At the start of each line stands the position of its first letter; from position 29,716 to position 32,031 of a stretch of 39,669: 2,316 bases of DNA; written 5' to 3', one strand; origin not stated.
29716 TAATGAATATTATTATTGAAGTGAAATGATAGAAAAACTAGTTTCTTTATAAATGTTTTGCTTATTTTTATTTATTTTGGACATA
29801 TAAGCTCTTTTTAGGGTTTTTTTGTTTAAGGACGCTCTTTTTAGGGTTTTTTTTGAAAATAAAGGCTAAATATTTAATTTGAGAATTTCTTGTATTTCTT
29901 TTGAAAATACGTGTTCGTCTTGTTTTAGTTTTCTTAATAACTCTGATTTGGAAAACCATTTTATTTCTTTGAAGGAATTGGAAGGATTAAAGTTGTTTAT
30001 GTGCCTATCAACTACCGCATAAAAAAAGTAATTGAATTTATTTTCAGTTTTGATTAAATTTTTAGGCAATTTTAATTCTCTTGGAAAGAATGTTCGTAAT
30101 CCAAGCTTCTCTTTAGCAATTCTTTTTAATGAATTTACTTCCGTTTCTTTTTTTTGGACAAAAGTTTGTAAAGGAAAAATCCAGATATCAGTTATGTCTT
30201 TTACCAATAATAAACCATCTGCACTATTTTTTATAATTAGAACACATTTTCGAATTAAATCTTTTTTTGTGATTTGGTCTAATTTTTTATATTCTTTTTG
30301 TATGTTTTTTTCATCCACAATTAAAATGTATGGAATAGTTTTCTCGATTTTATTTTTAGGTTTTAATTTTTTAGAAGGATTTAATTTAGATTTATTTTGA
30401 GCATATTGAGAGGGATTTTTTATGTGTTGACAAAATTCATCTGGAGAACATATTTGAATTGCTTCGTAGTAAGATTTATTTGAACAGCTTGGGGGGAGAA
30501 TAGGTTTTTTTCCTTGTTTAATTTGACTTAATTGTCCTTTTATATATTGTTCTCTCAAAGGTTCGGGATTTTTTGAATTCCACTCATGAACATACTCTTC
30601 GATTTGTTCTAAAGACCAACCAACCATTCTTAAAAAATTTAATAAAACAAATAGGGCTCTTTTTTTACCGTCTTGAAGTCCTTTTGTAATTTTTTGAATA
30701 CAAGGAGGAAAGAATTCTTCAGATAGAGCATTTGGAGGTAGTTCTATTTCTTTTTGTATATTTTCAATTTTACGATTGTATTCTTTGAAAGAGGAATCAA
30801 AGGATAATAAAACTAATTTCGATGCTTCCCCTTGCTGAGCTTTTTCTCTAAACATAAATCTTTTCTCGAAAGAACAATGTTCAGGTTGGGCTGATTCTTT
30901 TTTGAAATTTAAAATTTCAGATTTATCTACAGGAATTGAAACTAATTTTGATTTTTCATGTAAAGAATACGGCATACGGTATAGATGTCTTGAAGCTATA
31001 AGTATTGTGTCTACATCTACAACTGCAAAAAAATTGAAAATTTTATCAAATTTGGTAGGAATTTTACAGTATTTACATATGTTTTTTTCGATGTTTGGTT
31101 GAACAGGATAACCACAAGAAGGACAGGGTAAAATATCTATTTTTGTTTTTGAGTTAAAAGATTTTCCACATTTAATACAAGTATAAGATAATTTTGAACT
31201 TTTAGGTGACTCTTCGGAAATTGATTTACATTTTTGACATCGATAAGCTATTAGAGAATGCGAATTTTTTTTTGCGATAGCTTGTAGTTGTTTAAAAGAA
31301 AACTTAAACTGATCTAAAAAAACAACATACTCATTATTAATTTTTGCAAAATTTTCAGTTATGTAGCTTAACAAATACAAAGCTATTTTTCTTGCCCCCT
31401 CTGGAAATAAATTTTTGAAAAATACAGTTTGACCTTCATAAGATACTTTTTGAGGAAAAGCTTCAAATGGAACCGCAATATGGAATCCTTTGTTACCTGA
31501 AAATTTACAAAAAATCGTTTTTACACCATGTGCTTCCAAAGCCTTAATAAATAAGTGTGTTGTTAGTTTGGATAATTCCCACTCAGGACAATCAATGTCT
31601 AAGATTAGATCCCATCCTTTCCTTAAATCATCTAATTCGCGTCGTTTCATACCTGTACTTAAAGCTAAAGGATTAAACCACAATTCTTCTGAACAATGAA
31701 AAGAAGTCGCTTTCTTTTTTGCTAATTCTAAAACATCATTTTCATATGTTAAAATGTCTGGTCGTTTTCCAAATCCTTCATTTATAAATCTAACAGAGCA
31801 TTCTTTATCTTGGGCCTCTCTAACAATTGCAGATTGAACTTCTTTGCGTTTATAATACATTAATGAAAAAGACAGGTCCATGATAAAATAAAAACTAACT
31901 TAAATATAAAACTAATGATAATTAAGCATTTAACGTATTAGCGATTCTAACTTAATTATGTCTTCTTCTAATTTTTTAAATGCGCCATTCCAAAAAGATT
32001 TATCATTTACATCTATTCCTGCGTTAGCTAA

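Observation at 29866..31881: Single-chain primase: PriS + PriL Fe-S domain + an appended degenerate Nudix-like module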

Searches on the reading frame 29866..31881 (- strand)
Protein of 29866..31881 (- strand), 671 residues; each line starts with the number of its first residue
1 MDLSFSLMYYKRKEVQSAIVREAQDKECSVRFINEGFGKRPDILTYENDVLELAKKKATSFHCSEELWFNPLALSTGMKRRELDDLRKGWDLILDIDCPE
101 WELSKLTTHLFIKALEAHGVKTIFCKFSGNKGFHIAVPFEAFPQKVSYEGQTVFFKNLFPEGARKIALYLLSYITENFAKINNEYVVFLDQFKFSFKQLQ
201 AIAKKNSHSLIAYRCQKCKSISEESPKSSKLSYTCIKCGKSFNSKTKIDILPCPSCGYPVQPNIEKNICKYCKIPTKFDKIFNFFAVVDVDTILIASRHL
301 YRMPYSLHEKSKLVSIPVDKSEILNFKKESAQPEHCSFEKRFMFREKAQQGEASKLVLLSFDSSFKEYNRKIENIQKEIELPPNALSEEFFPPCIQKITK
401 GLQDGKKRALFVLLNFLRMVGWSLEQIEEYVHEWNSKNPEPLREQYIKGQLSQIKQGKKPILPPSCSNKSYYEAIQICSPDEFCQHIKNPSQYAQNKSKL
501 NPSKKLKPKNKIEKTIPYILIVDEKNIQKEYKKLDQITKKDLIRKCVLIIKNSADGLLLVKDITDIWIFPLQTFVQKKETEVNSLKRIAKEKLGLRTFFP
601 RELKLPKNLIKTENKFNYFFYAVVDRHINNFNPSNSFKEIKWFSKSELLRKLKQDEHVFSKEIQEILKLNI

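Call 3: search_protein_families(library=pfam, proteins=[window:29866-31881:-], max_evalue=1)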
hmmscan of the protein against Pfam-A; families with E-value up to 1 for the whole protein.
window:29866-31881:- (671 aa): 15 families
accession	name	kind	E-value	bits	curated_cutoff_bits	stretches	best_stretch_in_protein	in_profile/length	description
PF01896.25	DNA_primase_S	-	1e-09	39.4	26.8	1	101-319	21-162/163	DNA primase small subunit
PF04104.19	DNA_primase_lrg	-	3.7e-06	26.9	22.4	1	373-488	89-218/266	Eukaryotic and archaeal DNA primase, large subunit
PF21686.3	LigD_Prim-Pol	-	1.2e-05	25.4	27.4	1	83-191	94-197/254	LigD, primase-polymerase domain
PF00293.34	NUDIX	-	2.9e-05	24.5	21.1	1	547-655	6-126/134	NUDIX domain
PF09723.15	Zn_ribbon_8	-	0.0052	17.2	34.4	1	233-258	6-34/41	Zinc ribbon domain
PF12773.13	DZR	-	0.023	15.3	27.3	1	215-272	1-44/45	Double zinc ribbon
PF16752.10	TBCC_N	-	0.099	13.4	27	1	154-221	33-96/115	Tubulin-specific chaperone C N-terminal domain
PF23455.1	DUF7129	-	0.14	12.4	30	1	230-261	9-38/45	Domain of unknown function (DUF7129)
PF08708.16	PriCT_1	-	0.14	12.2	21.1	1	409-447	16-54/67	Primase C terminal 1 (PriCT-1)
PF01780.25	Ribosomal_L37ae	-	0.15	12.6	21.9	1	225-258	26-59/85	Ribosomal L37ae protein family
PF23674.1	RYYR-CCHC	-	0.59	10.5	27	1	195-227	22-54/79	RYYR-CCHC domain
PF13465.12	zf-H2C2_2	-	0.6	11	40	0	232-244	14-26/26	Zinc-finger double domain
PF17283.8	Zn_ribbon_SprT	-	0.65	10.5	28.1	0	212-219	24-31/38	SprT-like zinc ribbon domain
PF14446.12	Prok-RING_1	-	0.66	10.4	29.1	1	233-259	5-29/54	Prokaryotic RING finger family 1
PF22289.1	DmmA-like_C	-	0.68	10.4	27.4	0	234-258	3-26/44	Dimethylamine monooxygenase subunit DmmA-like, C-terminal domain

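Call 4: search_protein_families(library=ncbifam, proteins=[window:29866-31881:-], max_evalue=1)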
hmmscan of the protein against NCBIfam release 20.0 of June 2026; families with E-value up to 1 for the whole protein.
window:29866-31881:- (671 aa): 12 families
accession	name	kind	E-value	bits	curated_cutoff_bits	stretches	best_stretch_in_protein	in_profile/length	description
NF002588.0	PRK02249.1-2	equivalog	1.4e-07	31.1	439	1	366-510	202-344/360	DNA primase regulatory subunit PriL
NF002589.0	PRK02249.1-3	equivalog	2.6e-07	30.6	339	1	345-497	193-341/348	DNA primase regulatory subunit PriL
NF003051.0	PRK03968.1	equivalog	5.8e-07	28.9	431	2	375-414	232-272/406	DNA primase large subunit PriL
NF002591.0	PRK02249.1-5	equivalog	1.6e-06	27.5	479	1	385-508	219-338/351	DNA primase regulatory subunit PriL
NF002590.0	PRK02249.1-4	equivalog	2.8e-06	26.7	459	1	370-497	212-335/358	DNA primase regulatory subunit PriL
TIGR02778.1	ligD_pol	equivalog_domain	1.5e-05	24.8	214.7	1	83-190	108-210/245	non-homologous end-joining DNA ligase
TIGR02776.1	NHEJ_ligase_prk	equivalog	6.1e-05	22.1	373.2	1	91-156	430-494/587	DNA ligase D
NF004628.0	PRK05972.1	subfamily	0.0045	15.1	895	1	92-166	697-770/870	ATP-dependent DNA ligase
NF009146.0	PRK12496.1-3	equivalog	0.0099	15.6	268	1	226-261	116-149/162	hypothetical protein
NF001641.0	PRK00419.1-3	equivalog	0.012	14.8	326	0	288-322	226-260/323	DNA primase small subunit PriS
TIGR02605.1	CxxC_CxxC_SSSS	subfamily_domain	0.027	14.5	31.3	1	232-258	5-34/52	FmdB family zinc ribbon protein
NF001607.0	PRK00398.1-4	equivalog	0.22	11.2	89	0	232-257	9-35/53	DNA-directed RNA polymerase subunit P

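Call 8: find_homologous_proteins(query=window:29866-31881:-, max_evalue=0.001)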
Query window:29866-31881:- (671 aa): 4651 proteins with E <= 0.001 among 8000 candidates; the best 120 are listed.
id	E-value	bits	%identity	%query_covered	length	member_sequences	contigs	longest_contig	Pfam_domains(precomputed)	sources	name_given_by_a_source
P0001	0.0e+0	1517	100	100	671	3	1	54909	PF01896.26,PF21686.4,PF04104.20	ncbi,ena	-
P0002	0.0e+0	1184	77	100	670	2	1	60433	PF01896.26,PF04104.20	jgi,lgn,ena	-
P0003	1.1e-248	845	58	99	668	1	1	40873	PF01896.26,PF21686.4,PF04104.20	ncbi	ncbi:MAG: DNA primase small subunit domain-containing protein [Candidatus Woesearchaeota archaeon]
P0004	6.9e-246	836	57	99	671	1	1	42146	PF01896.26,PF04104.20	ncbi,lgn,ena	-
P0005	1.8e-231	788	54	100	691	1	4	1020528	PF01896.26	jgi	jgi:hypothetical protein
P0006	4.4e-196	672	58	73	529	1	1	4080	PF01896.26,PF21686.4,PF04104.20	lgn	-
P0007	1.4e-191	657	58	75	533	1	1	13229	PF01896.26,PF04104.20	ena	-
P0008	8.8e-187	641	56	75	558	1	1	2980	PF01896.26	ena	-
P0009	5.5e-186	638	55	80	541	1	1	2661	PF01896.26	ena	-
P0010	3.8e-182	625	56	75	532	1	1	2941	PF01896.26,PF04104.20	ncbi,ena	-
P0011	4.9e-181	622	55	75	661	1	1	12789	PF01896.26,PF04104.20,PF04229.21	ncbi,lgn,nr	ncbi:MAG: GrpB family protein [Nanoarchaeota archaeon]|nr:GrpB family protein [Nanoarchaeota archaeo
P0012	2.5e-180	619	54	74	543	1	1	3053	PF01896.26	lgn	-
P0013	7.7e-180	618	51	81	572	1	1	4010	PF01896.26,PF04104.20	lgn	-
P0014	1.8e-179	617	55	75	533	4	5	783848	PF01896.26,PF04104.20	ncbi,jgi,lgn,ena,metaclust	metaclust:\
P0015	5.4e-179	615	53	75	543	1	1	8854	PF01896.26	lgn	-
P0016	5.5e-179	615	54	75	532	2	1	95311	PF01896.26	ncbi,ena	-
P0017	8.0e-179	615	53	74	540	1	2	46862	PF01896.26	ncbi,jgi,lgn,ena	-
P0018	6.7e-178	611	53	75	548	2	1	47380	PF01896.26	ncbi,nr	ncbi:hypothetical protein K9M74_02410 [Candidatus Woesearchaeota archaeon]|nr:hypothetical protein [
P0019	1.5e-176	607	52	76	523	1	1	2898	PF01896.26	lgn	-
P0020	1.7e-176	607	53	75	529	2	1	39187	PF01896.26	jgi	jgi:predicted RNA-binding Zn-ribbon protein involved in translation (DUF1610 family)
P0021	2.6e-176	606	54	74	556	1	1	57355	PF01896.26,PF04104.20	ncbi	ncbi:MAG: DNA primase small subunit domain-containing protein [Nanobdellota archaeon]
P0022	7.9e-176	605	54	76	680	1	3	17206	PF04104.20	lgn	-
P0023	8.0e-176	605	53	75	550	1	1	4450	PF01896.26,PF04104.20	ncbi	-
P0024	1.5e-175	604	53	75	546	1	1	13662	PF01896.26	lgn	-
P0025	1.6e-175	604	54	74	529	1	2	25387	PF01896.26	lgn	-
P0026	8.6e-175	601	53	75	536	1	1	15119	PF01896.26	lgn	-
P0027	9.2e-175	601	53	75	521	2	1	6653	PF01896.26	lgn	-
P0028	1.1e-174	601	51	75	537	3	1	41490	PF01896.26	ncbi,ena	-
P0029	3.3e-174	599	51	77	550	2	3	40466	PF01896.26,PF04104.20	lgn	-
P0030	3.6e-174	599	54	74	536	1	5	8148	PF01896.26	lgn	-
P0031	8.1e-174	598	53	74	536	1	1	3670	PF01896.26,PF04104.20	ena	-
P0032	7.7e-172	591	52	74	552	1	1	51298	PF01896.26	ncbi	-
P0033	3.9e-170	586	51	77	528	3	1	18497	PF01896.26,PF04104.20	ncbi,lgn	-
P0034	5.2e-170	585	54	71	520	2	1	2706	PF01896.26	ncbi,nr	ncbi:MAG: hypothetical protein KDK61_08880, partial [Simkania sp.]|nr:hypothetical protein [Simkania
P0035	6.7e-170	585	53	73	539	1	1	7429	PF01896.26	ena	-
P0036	1.7e-169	584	53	75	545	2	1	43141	PF01896.26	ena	-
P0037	2.2e-169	583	53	74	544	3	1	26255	PF01896.26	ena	-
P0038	2.2e-169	583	54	73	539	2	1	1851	PF01896.26,PF04104.20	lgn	-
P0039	1.6e-167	577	52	69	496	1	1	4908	PF01896.26,PF04104.20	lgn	-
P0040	1.7e-167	577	51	74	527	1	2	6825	PF01896.26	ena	-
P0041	1.7e-165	570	52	77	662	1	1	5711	PF01896.26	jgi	jgi:hypothetical protein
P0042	1.2e-164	568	53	76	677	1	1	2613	PF01896.26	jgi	jgi:hypothetical protein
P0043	5.9e-164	565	53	75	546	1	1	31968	PF01896.26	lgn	-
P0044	4.0e-154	533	53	70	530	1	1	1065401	PF01896.26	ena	-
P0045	1.5e-151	524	51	72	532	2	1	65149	PF01896.26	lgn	-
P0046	1.6e-148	514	49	75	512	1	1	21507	PF04104.20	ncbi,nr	ncbi:hypothetical protein JW707_00400 [Candidatus Woesearchaeota archaeon]|nr:hypothetical protein [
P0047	9.1e-148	512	47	76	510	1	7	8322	PF01896.26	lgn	-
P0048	2.0e-146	507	50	74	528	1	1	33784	PF01896.26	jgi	jgi:DNA-directed RNA polymerase subunit RPC12/RpoP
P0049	2.3e-145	504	48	73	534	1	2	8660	PF01896.26,PF04104.20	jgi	-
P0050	2.7e-145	504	47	74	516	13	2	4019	PF01896.26,PF04104.20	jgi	-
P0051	6.4e-145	502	49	76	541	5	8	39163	PF01896.26,PF21686.4,PF04104.20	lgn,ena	-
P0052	1.0e-143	499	47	77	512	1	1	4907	PF01896.26,PF04104.20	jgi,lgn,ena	-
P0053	1.0e-143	498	46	74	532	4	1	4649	PF01896.26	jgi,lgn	-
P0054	1.7e-143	498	46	74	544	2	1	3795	PF01896.26,PF04104.20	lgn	-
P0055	2.5e-143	497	49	74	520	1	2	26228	PF01896.26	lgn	-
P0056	4.3e-143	496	49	71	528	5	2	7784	PF01896.26,PF21686.4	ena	-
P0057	5.6e-143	496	45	76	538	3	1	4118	PF01896.26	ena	-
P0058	6.3e-143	496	48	76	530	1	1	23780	PF01896.26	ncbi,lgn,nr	ncbi:hypothetical protein JXB41_04805 [Candidatus Woesearchaeota archaeon]|nr:hypothetical protein [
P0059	7.0e-143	496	48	74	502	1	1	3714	PF01896.26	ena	-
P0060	7.3e-143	496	47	75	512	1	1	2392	PF01896.26,PF04104.20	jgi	jgi:DNA primase catalytic subunit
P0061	1.0e-142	495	48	75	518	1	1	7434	PF01896.26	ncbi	-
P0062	1.3e-142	495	48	74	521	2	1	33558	PF01896.26,PF04104.20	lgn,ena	-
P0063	1.3e-142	495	47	76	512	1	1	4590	PF01896.26,PF04104.20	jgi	-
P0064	1.3e-142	495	44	75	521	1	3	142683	PF01896.26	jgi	-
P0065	2.3e-142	494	46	74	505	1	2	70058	PF01896.26,PF21686.4,PF04104.20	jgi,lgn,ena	jgi:DNA primase catalytic subunit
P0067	3.2e-142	494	48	74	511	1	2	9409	PF01896.26,PF04104.20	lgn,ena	-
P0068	3.3e-142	494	48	76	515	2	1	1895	PF01896.26,PF04104.20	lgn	-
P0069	4.6e-142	493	48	76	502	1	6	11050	PF01896.26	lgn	-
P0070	1.7e-141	491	47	74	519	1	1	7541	PF01896.26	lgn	-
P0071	1.7e-141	491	49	74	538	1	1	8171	PF01896.26,PF04104.20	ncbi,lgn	-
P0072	1.8e-141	491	47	75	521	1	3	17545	PF01896.26,PF04104.20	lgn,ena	-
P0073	2.3e-141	491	47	76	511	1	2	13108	PF01896.26,PF04104.20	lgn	-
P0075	2.7e-141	491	44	80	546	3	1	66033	PF04104.20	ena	-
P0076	3.4e-141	490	49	74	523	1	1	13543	PF01896.26,PF21686.4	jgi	jgi:DNA-directed RNA polymerase subunit RPC12/RpoP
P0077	3.6e-141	490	44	79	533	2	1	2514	PF04104.20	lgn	-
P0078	3.7e-141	490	50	75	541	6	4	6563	PF01896.26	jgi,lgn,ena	-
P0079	3.9e-141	490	47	73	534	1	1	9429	PF01896.26,PF04104.20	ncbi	-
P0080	4.9e-141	490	47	74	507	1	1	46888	PF01896.26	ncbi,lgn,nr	ncbi:hypothetical protein JW868_05055 [Candidatus Woesearchaeota archaeon]|nr:hypothetical protein [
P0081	6.2e-141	489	44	81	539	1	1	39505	PF01896.26,PF04104.20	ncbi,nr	ncbi:hypothetical protein JXC34_06085 [Candidatus Woesearchaeota archaeon]|nr:hypothetical protein [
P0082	1.1e-140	489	44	79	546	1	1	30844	PF01896.26,PF04104.20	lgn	-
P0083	1.2e-140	488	44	74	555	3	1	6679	PF01896.26,PF04104.20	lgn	-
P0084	1.4e-140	488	48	76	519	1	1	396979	PF01896.26,PF04104.20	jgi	jgi:hypothetical protein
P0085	1.7e-140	488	46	74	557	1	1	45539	PF01896.26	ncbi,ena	-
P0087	2.3e-140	487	46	75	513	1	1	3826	PF01896.26,PF04104.20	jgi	-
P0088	2.6e-140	487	48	75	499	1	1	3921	PF01896.26,PF04104.20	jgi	-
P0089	2.9e-140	487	46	79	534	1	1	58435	PF04104.20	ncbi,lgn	-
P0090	3.3e-140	487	47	74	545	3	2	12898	PF01896.26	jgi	jgi:hypothetical protein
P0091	3.4e-140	487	45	77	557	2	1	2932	PF01896.26,PF04104.20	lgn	-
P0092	3.5e-140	487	48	73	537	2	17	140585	PF01896.26,PF04104.20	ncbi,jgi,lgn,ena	jgi:DNA primase catalytic subunit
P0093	3.6e-140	487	49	74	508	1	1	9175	PF01896.26,PF04104.20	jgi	-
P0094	4.1e-140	487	48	74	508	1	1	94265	PF01896.26,PF04104.20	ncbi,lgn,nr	ncbi:hypothetical protein JXA12_02735 [Candidatus Woesearchaeota archaeon]|nr:hypothetical protein [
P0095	4.7e-140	486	46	74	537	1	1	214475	PF01896.26,PF04104.20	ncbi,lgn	-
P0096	4.7e-140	486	46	75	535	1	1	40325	PF01896.26,PF04104.20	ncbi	-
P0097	5.0e-140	486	44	76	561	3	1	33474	PF01896.26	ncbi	ncbi:MAG: DNA primase small subunit domain-containing protein [Candidatus Woesearchaeota archaeon]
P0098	5.3e-140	486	47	74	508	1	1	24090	PF14206.12,PF04104.20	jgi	jgi:hypothetical protein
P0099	6.8e-140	486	45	76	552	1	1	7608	PF01896.26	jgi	jgi:DNA primase catalytic subunit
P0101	1.4e-139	485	47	75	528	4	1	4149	PF01896.26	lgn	-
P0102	1.7e-139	485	46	75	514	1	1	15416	PF01896.26,PF04104.20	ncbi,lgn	-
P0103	1.8e-139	484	44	76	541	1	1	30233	PF01896.26,PF04104.20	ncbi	ncbi:DNA primase small subunit domain-containing protein [Nanoarchaeota archaeon]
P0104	2.0e-139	484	44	80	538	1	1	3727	PF04104.20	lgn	-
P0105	2.2e-139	484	45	74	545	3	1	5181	PF01896.26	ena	-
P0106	2.2e-139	484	48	74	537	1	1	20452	PF04104.20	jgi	jgi:hypothetical protein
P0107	2.5e-139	484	46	74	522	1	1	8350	PF01896.26,PF04104.20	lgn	-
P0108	2.5e-139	484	46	79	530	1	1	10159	PF04104.20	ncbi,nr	ncbi:MAG: hypothetical protein HGA85_01840 [Nanoarchaeota archaeon]|nr:hypothetical protein [Nanoarc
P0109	2.6e-139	484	45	79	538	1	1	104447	PF01896.26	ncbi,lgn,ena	-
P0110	3.1e-139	484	48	75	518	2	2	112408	PF01896.26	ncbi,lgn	ncbi:MAG: DNA primase small subunit domain-containing protein [Candidatus Woesearchaeota archaeon]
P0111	3.2e-139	484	47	74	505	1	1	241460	PF01896.26,PF04104.20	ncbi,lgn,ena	-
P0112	3.4e-139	484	46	75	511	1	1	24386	PF01896.26,PF04104.20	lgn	-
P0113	3.6e-139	483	43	80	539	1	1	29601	PF01896.26,PF04104.20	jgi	-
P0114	3.9e-139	483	46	76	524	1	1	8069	PF01896.26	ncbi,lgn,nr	ncbi:MAG: hypothetical protein U9O94_10060 [Nanoarchaeota archaeon]|nr:hypothetical protein [Nanoarc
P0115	5.0e-139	483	47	74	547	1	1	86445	PF01896.26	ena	-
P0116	5.4e-139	483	46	76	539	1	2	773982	PF01896.26,PF04104.20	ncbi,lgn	-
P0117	5.4e-139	483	44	74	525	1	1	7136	PF01896.26,PF04104.20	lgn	-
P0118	7.1e-139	483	46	74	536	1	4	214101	PF01896.26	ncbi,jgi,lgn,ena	-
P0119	7.2e-139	482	47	75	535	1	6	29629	PF01896.26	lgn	-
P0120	8.6e-139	482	44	76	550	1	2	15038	PF01896.26,PF04104.20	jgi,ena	jgi:hypothetical protein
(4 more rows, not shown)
